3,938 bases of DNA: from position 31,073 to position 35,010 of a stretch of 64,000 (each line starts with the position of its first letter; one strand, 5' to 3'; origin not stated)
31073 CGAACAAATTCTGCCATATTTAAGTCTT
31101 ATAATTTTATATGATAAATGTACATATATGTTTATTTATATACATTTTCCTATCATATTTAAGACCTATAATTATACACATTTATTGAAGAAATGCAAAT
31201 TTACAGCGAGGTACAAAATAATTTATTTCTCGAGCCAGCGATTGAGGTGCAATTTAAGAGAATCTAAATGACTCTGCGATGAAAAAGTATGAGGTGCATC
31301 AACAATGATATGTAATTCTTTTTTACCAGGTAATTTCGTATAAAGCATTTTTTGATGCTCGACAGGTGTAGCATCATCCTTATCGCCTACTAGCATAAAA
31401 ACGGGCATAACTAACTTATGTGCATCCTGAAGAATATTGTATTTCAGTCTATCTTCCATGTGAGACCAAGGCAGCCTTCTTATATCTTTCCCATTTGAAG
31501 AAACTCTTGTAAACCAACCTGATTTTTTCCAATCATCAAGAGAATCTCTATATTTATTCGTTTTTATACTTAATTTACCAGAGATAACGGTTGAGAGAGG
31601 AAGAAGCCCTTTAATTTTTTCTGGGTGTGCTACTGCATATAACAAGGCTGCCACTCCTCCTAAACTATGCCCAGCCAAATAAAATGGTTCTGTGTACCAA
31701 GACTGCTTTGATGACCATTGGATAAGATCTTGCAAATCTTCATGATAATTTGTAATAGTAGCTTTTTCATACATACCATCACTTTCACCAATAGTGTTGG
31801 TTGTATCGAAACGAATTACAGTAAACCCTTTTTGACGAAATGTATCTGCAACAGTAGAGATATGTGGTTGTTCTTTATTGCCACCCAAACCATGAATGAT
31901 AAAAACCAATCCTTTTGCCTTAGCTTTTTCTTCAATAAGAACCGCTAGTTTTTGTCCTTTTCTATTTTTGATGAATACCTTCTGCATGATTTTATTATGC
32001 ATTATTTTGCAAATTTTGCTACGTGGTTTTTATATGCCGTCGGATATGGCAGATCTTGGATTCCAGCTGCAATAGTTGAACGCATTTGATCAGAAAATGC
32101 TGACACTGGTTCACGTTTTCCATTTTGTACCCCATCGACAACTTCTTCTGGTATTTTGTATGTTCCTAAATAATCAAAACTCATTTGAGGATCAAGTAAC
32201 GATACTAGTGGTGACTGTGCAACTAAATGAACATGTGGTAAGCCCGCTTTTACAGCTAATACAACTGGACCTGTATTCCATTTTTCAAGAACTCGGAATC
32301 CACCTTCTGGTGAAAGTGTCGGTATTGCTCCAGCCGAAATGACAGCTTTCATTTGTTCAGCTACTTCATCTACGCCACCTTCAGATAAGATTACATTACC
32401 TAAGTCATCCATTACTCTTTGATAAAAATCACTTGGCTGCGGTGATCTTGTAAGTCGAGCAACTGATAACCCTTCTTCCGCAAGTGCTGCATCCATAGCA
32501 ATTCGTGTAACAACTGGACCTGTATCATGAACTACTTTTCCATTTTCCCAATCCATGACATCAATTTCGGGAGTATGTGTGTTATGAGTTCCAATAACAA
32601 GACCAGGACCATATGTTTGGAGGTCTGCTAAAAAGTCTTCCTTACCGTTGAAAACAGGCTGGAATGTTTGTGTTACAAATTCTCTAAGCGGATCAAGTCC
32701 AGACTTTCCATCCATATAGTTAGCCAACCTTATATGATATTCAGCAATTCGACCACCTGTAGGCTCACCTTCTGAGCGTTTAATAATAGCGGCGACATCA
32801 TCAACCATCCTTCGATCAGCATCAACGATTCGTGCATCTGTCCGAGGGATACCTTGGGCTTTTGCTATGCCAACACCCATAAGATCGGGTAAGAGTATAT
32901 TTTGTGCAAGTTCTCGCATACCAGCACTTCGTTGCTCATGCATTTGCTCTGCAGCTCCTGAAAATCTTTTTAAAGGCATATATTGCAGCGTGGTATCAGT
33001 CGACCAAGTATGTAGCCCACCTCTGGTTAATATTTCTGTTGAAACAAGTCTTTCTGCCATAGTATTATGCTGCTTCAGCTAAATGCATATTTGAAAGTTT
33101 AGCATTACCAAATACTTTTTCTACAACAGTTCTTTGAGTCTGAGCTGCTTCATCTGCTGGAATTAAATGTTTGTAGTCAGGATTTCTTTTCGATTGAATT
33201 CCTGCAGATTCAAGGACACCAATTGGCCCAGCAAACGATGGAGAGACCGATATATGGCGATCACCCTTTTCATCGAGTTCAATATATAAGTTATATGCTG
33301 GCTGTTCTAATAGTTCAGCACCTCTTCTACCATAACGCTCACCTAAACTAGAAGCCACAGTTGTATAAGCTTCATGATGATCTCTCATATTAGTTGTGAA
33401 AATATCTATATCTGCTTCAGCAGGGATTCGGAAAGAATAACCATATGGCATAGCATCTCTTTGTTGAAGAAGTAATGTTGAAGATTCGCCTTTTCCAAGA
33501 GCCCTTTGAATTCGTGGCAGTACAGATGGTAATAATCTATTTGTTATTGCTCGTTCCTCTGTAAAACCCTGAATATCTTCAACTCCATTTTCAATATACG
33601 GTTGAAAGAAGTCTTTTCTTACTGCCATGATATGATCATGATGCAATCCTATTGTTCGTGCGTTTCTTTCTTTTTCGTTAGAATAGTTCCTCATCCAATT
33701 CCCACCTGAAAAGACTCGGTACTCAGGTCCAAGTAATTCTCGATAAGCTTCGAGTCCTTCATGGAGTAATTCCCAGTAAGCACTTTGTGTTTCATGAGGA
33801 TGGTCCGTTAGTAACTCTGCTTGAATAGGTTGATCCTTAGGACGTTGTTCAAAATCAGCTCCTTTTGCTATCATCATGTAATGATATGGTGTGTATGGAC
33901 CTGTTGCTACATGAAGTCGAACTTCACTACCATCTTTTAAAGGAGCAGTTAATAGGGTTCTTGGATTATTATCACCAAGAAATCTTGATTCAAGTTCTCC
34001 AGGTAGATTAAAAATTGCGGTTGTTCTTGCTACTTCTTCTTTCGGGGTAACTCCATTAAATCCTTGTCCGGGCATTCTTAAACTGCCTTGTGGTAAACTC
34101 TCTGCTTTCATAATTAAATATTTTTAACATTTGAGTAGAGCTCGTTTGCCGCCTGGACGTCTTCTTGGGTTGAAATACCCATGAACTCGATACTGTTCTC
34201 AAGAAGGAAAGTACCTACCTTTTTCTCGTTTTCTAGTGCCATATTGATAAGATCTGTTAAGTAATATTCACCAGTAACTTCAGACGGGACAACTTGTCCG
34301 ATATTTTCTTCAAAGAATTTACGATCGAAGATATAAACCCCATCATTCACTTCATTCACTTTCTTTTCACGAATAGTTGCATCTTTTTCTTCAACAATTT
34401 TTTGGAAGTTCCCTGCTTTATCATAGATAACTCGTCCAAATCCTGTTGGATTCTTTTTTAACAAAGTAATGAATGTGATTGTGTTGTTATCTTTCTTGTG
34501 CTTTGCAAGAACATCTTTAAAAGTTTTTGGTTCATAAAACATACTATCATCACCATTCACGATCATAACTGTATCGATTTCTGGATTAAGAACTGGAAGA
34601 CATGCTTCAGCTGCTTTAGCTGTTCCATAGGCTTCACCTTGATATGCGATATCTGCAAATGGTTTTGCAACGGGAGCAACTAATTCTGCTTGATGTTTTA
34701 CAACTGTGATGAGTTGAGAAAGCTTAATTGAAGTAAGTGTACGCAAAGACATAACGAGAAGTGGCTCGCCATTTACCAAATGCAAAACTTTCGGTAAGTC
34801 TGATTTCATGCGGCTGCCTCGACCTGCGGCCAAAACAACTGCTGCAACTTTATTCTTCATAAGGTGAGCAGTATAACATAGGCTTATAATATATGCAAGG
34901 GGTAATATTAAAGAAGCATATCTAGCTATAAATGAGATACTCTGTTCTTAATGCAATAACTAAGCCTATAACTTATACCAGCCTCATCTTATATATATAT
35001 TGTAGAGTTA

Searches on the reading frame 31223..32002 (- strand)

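Call 69: search_protein_families(library=pfam, proteins=[window:31223-32002:-], max_evalue=0.001)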
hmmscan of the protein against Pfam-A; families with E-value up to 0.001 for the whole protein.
window:31223-32002:- (259 aa): 13 families
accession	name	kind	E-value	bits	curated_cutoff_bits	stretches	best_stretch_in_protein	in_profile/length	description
PF12146.15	Hydrolase_4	-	6.2e-21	75.2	27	2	28-154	2-125/239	Serine aminopeptidase, S33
PF00561.26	Abhydrolase_1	-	1.6e-16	61.1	25.8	1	32-138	2-102/245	alpha/beta hydrolase fold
PF02129.25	Peptidase_S15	-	9.2e-10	39.1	23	1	50-142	46-132/262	X-Pro dipeptidyl-peptidase (S15 family)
PF20408.4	Abhydrolase_11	-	1.7e-09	38.1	27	1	31-134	3-103/193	Alpha/beta hydrolase domain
PF12697.13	Abhydrolase_6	-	2.3e-07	32.2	26.3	1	33-238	1-204/217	Alpha/beta hydrolase family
PF00326.27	Peptidase_S9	-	2.9e-07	30.6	22.6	1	47-258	2-207/213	Prolyl oligopeptidase family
PF00756.26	Esterase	-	1.9e-05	25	22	1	67-160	62-154/251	Putative esterase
PF02230.22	Abhydrolase_2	-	2.3e-05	24.8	23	0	79-147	79-147/217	Phospholipase/Carboxylesterase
PF10142.15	PhoPQ_related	-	3.5e-05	23.1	20.3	1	154-257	226-321/367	PhoPQ-activated pathogenicity-related protein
PF12695.13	Abhydrolase_5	-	4.6e-05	23.7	27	1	104-138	56-89/164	Alpha/beta hydrolase family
PF02273.21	Acyl_transf_2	-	8.6e-05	22.4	20.3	1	31-100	31-98/294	Acyl transferase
PF01738.24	DLH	-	0.00012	22.1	21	0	25-131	8-122/217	Dienelactone hydrolase family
PF05057.20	DUF676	-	0.00046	20.2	20.3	0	28-195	3-182/217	Putative serine esterase (DUF676)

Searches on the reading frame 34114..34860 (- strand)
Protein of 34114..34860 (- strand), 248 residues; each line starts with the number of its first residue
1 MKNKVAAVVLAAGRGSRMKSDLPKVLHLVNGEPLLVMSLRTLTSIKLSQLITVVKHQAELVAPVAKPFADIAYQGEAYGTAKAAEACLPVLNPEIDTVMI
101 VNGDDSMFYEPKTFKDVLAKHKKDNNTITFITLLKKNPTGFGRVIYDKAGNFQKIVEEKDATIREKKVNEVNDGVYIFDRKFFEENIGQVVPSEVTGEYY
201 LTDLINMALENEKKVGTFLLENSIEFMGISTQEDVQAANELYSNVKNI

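Call 69: search_protein_families(library=pfam, proteins=[window:34114-34860:-], max_evalue=0.001)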
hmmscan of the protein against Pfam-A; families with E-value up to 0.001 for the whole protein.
window:34114-34860:- (248 aa): 3 families
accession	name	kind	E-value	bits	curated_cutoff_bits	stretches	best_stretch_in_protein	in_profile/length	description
PF00483.29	NTP_transferase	-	1.1e-17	64.9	21.2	1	7-221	2-222/245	Nucleotidyl transferase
PF12804.13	NTP_transf_3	-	4.8e-13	50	27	1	7-133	1-123/160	MobA-like NTP transferase domain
PF01128.25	IspD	-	2.5e-08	34.4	27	1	5-105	1-102/221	2-C-methyl-D-erythritol 4-phosphate cytidylyltransferase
